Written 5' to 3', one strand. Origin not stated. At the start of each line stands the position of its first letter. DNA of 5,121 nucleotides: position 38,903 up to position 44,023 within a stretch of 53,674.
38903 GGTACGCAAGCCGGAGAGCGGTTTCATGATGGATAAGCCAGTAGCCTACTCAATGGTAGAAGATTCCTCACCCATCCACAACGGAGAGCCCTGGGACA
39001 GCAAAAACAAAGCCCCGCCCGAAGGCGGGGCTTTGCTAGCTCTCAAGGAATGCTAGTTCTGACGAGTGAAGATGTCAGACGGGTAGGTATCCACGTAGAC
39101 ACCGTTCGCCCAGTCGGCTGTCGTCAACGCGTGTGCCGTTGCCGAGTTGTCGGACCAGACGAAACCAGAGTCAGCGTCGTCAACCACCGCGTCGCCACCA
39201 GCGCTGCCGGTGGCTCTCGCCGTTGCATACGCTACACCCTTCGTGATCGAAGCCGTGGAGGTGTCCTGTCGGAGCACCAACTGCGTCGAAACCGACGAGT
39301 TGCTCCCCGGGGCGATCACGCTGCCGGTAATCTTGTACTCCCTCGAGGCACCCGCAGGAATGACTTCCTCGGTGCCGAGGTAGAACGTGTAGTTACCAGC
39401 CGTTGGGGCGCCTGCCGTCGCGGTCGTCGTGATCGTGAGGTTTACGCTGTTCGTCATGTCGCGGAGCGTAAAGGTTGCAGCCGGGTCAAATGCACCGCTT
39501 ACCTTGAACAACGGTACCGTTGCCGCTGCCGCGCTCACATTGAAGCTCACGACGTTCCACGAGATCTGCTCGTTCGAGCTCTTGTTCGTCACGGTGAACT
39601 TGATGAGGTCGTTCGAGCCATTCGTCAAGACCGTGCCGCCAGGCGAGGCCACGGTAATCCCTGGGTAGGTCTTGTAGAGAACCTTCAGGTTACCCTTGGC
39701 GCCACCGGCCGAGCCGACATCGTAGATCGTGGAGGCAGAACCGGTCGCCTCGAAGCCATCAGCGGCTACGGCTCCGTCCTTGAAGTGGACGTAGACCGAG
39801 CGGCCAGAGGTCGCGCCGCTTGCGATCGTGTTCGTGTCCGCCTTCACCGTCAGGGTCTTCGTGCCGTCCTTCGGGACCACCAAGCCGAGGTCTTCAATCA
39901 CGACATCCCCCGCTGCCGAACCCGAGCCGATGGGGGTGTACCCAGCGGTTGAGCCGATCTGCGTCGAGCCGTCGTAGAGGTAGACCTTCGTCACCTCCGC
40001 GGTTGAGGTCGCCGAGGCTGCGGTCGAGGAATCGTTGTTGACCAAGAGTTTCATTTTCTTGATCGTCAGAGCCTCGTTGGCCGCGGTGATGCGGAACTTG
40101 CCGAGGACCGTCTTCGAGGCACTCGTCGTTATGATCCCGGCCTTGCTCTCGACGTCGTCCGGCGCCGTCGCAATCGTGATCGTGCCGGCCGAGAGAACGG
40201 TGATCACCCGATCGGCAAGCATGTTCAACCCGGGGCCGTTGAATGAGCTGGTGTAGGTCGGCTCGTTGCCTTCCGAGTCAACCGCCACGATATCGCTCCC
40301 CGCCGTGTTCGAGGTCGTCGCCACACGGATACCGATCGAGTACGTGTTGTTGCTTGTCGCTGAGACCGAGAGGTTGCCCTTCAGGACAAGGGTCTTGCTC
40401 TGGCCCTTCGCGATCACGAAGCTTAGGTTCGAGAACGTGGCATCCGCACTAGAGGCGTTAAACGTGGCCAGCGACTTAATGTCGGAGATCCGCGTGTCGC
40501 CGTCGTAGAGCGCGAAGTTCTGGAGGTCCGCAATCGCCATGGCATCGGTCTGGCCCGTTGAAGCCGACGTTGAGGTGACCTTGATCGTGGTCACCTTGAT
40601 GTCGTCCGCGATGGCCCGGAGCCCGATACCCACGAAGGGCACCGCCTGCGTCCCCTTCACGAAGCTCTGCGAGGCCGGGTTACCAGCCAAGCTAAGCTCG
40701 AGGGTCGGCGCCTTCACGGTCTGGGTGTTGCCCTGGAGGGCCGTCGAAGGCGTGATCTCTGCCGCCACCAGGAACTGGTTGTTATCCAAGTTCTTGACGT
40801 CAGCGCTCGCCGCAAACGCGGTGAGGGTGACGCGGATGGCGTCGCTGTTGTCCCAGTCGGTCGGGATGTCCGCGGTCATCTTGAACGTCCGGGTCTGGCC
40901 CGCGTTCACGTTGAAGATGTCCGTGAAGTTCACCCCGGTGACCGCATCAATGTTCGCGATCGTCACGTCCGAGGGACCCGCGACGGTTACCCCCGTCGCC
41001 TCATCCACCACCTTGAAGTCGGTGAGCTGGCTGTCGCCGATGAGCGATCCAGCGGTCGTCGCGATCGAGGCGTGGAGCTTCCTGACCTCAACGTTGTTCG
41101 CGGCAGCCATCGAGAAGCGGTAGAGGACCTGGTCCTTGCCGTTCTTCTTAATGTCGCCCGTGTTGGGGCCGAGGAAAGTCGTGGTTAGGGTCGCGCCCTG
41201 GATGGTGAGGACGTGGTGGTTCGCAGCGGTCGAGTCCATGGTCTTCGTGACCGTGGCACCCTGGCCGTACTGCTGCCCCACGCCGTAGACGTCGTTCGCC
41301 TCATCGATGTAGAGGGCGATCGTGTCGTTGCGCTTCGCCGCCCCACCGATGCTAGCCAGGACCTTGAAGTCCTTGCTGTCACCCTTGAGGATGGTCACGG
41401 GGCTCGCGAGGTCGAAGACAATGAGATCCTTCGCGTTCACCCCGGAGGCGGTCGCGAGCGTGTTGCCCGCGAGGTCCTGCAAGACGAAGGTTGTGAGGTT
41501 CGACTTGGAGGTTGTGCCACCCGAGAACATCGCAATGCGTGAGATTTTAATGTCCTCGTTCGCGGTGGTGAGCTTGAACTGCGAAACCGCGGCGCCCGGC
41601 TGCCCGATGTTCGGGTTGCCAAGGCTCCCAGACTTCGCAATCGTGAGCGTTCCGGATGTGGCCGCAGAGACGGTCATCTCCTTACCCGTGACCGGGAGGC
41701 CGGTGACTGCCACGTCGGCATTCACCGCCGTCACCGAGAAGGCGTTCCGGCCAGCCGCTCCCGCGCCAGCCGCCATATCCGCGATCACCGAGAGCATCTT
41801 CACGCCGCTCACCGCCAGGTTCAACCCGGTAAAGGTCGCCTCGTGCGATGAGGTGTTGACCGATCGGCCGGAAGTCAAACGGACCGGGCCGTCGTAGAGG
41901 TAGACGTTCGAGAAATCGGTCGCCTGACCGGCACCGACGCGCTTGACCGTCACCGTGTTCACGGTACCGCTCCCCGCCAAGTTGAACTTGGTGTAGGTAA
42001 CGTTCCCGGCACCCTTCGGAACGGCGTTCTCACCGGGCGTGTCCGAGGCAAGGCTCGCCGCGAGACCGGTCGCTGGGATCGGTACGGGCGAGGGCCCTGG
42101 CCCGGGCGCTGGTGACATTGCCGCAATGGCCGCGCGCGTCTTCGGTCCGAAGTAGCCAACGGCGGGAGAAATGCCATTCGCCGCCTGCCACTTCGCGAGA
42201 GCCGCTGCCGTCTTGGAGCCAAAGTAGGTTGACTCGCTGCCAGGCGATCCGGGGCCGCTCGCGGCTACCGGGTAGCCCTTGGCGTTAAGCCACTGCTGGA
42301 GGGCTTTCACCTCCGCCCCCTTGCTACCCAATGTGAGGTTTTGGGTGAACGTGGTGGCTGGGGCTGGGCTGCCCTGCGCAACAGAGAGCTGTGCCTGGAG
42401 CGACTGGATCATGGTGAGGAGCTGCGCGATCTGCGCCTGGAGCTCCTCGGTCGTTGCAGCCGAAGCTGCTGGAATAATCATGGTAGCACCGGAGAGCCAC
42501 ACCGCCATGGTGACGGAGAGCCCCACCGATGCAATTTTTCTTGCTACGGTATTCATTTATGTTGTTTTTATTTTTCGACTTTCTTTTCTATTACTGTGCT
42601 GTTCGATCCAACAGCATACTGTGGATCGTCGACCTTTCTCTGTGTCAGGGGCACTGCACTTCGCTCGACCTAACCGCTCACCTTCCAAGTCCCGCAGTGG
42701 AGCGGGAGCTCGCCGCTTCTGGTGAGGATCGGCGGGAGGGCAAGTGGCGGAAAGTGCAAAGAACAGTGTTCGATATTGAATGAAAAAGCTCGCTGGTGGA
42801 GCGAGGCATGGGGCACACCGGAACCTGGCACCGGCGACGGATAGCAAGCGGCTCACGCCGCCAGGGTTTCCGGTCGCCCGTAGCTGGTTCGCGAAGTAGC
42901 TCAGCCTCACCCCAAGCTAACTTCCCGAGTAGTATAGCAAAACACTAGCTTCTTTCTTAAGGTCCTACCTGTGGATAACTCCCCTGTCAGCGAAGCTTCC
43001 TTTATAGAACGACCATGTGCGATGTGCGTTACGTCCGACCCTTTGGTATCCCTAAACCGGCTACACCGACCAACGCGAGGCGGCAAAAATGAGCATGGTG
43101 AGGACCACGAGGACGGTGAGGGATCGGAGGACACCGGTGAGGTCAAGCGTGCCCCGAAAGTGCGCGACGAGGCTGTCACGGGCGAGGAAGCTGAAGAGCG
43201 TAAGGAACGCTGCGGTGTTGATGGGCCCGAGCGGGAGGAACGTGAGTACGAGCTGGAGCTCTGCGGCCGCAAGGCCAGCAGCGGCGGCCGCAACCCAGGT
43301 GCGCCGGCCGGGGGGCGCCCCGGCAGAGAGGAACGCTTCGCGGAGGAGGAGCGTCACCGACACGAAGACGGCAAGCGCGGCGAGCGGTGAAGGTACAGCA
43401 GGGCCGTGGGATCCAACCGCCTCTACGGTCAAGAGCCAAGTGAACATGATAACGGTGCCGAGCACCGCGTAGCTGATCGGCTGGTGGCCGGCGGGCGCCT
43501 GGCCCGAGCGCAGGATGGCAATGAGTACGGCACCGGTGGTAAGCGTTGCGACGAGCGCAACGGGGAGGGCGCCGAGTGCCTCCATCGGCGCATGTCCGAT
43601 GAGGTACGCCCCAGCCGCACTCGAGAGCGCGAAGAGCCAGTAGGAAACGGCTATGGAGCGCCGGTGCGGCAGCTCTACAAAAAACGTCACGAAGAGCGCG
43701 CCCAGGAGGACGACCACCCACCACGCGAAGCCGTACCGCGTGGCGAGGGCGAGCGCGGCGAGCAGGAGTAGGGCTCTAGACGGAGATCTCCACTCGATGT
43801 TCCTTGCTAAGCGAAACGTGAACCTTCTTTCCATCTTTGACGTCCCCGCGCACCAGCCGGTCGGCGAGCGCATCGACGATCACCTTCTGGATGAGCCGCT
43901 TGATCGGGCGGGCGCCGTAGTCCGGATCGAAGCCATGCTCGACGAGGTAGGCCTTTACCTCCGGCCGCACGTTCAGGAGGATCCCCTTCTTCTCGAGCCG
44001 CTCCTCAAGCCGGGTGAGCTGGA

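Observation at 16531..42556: Glycan island bracketed by Wzy_C/TPR paralogs next to a giant PG-binding surface protein: candidate surface-protein O-glycosylation (slg-like) system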

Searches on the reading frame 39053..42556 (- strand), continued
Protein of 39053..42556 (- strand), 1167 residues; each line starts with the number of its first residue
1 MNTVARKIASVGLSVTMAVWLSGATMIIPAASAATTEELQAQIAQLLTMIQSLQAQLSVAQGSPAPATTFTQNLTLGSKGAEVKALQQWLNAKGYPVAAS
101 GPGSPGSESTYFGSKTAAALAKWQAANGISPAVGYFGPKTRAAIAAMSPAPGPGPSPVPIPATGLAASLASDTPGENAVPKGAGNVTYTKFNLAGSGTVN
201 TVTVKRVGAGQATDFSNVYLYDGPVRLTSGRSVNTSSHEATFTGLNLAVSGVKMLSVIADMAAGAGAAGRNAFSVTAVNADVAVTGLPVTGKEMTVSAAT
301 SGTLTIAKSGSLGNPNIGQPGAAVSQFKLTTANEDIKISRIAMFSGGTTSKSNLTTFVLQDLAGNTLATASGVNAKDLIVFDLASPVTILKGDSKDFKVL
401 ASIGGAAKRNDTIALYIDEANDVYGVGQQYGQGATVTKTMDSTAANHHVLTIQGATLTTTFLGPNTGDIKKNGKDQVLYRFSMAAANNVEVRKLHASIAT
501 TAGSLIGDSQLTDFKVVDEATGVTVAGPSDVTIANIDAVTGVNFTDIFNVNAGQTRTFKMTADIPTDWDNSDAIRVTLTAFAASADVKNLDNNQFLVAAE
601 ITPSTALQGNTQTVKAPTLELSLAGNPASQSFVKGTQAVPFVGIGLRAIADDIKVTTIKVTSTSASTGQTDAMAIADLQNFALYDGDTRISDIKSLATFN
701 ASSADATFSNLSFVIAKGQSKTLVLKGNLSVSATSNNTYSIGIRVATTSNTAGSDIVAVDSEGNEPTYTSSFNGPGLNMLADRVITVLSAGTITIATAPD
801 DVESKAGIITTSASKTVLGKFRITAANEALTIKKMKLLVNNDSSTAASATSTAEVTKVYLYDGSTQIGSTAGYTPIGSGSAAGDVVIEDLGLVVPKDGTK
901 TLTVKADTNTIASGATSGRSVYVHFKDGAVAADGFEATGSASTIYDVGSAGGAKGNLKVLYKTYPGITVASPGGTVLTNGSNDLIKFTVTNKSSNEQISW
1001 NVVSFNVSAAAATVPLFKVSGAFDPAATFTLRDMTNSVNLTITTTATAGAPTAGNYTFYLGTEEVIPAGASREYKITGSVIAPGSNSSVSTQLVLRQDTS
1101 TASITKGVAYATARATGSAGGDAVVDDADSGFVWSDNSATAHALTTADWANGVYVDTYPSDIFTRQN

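Call 62: predict_structure(alignment_id=A2)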
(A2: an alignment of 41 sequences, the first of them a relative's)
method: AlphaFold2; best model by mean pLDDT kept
length: 1167 residues; sequences in the alignment: 41
mean_pLDDT: 81.3   pTM: 0.47
mean pLDDT of the five models: 81.3, 80.4, 80.2, 78.2, 78.2
residues with pLDDT >= 90: 405; 70-90: 551; 50-70: 111; < 50: 100
segments of 3 or more residues with pLDDT < 50: 1-35, 55-67, 101-105, 148-155, 773-775, 1018-1026, 1101-1103, 1108-1123
pLDDT, mean of each block of 10 residues (from residue 1): 34 35 30 45 64 48 46 86 86 75 61 91 89 86 62 52 88 88 93 93 94 94 87 94 92 93 90 96 92 91 93 88 94 91 93 92 86 89 89 93 88 93 88 90 91 88 86 90 89 88 68 91 88 65 86 89 88 88 83 86 86 88 76 88 88 90 70 86 90 83 81 88 91 86 62 74 84 53 78 89 74 90 92 92 80 90 92 89 90 92 93 84 81 79 79 85 90 80 91 89 86 59 56 90 70 78 90 90 82 71 49 39 51 86 80 78 86
secondary structure, 60 per line:
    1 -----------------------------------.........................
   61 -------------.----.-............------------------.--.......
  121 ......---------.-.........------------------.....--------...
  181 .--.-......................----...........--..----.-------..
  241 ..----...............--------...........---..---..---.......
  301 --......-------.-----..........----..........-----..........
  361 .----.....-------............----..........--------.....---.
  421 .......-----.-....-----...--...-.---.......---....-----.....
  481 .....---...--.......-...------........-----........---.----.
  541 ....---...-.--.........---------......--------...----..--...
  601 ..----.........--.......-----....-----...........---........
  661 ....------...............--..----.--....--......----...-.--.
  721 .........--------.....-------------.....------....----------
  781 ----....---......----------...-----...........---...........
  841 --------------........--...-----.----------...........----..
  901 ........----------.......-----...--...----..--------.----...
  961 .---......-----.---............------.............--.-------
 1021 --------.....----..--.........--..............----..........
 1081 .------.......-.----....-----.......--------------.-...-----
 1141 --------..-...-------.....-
elements in order (helices of 4 or more, strands of 3 or more residues): H36-60 H81-92 H114-126 H138-146 E165-169 E178-181 E186-207 E215-222 E239-242 E247-261 E270-280 E294-300 E303-308 E322-331 E336-345 E354-361 E366-370 E378-389 E394-403 E412-416 E423-427 E435-438 E449-451 E457-463 E467-470 E476-485 E489-491 E494-500 E511-518 E524-531 E540-544 E548-550 E555-563 E573-578 E587-589 E607-615 E618-624 E630-633 E639-649 E653-664 H671-677 E678-685 E697-700 E703-708 E713-715 E720-729 E738-742 E756-760 E767-770 E785-788 E792-797 E808-810 E816-826 E830-840 E855-862 E865-867 E884-894 E899-908 E919-925 E936-938 E958-961 E965-970 E980-991 E998-1010 E1029-1033 E1042-1050 E1053-1066 E1071-1081 E1088-1094 H1101-1104 H1110-1116 E1133-1135 E1162-1166

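Call 64: fold_search(model_id=the predicted structure, library=pdb)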
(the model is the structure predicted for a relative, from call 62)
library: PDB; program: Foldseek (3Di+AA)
matches with E <= 10: 1644; with E <= 0.001: 181
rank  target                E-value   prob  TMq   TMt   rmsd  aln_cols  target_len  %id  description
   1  9ijj_h                2.4e-16  1.00  0.10  0.08  50.1      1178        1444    7  In situ structure of the central apparatus in mouse sperm axoneme. (released 2025-06-04)
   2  8beg_B                1.7e-15  1.00  0.14  0.21  20.7       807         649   10  Structure of Ig-like domains from PrgB (released 2022-11-30)
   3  9ijj_4G               4.5e-15  1.00  0.16  0.06  58.6      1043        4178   10  In situ structure of the central apparatus in mouse sperm axoneme. (released 2025-06-04)
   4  3prx_A                5.5e-15  1.00  0.10  0.08  32.3      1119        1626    7  Structure of Complement C5 in Complex with CVF and SSL7 (released 2011-01-19)
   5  8beg_A                7.8e-15  1.00  0.09  0.14  37.8       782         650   10  Structure of Ig-like domains from PrgB (released 2022-11-30)
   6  3pvm_A                1.9e-14  1.00  0.10  0.08  31.8      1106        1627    8  Structure of Complement C5 in Complex with CVF (released 2011-01-19)
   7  6h04_A                4.0e-14  1.00  0.10  0.09  31.0      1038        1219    8  Closed conformation of the Membrane Attack Complex (released 2018-12-19)
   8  8oq3_A                4.3e-14  1.00  0.11  0.10  43.2      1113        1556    8  Structure of methylamine treated human complement C3 (released 2024-02-21)
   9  9ijj_4H               1.1e-13  1.00  0.16  0.06  57.4      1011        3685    9  In situ structure of the central apparatus in mouse sperm axoneme. (released 2025-06-04)
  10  9ijj_C                1.1e-13  1.00  0.09  0.10  45.5       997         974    9  In situ structure of the central apparatus in mouse sperm axoneme. (released 2025-06-04)
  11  9e8a_A                1.4e-13  1.00  0.15  0.17  17.4       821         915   10  Integrin aIIbb3 bent conformation from human platelet membrane crude preparation (released 2025-10-15)
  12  3fcs_A                1.4e-13  1.00  0.12  0.14  18.3       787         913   10  Structure of complete ectodomain of integrin aIIBb3 (released 2009-01-20)
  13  7sqc_O0               2.4e-13  1.00  0.09  0.09  76.9      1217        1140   10  Ciliary C1 central pair apparatus isolated from Chlamydomonas reinhardtii (released 2022-04-13)
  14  8wa2_D                4.5e-13  1.00  0.12  0.10  46.8       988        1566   12  cryo-EM structure of native mastigonemes isolated from Chlamydomonas reinhardtii at 3.0 angstrom resolution (released 2024-04-10)
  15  7sqc_2B               9.3e-13  1.00  0.10  0.14  57.1       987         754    9  Ciliary C1 central pair apparatus isolated from Chlamydomonas reinhardtii (released 2022-04-13)
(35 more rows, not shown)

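Call 71: search_protein_families(library=pfam, proteins=[L090:14333-14908:+], max_evalue=0.01)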
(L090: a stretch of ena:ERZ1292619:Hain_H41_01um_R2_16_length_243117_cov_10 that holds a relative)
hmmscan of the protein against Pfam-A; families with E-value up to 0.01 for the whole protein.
L090:14333-14908:+ (191 aa): 0 families

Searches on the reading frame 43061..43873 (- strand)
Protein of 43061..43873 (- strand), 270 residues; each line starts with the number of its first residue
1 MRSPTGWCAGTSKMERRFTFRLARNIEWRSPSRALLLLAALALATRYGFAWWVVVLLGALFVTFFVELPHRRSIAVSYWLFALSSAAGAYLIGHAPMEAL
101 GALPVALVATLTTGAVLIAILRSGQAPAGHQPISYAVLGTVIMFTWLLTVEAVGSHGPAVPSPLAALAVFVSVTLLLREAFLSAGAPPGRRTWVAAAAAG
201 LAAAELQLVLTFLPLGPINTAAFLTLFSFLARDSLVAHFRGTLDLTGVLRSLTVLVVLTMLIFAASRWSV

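Call 6: search_protein_families(library=pfam, proteins=[window:43061-43873:-])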
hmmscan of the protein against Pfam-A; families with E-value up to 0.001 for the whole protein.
window:43061-43873:- (270 aa): 0 families

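Call 11: search_protein_families(library=ncbifam, proteins=[window:43061-43873:-], max_evalue=0.01)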
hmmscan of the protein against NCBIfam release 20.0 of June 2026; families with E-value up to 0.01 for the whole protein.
window:43061-43873:- (270 aa): 0 families

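Call 71: search_protein_families(library=pfam, proteins=[window:43061-43873:-], max_evalue=0.01)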
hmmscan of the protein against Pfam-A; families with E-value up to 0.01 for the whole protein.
window:43061-43873:- (270 aa): 0 families
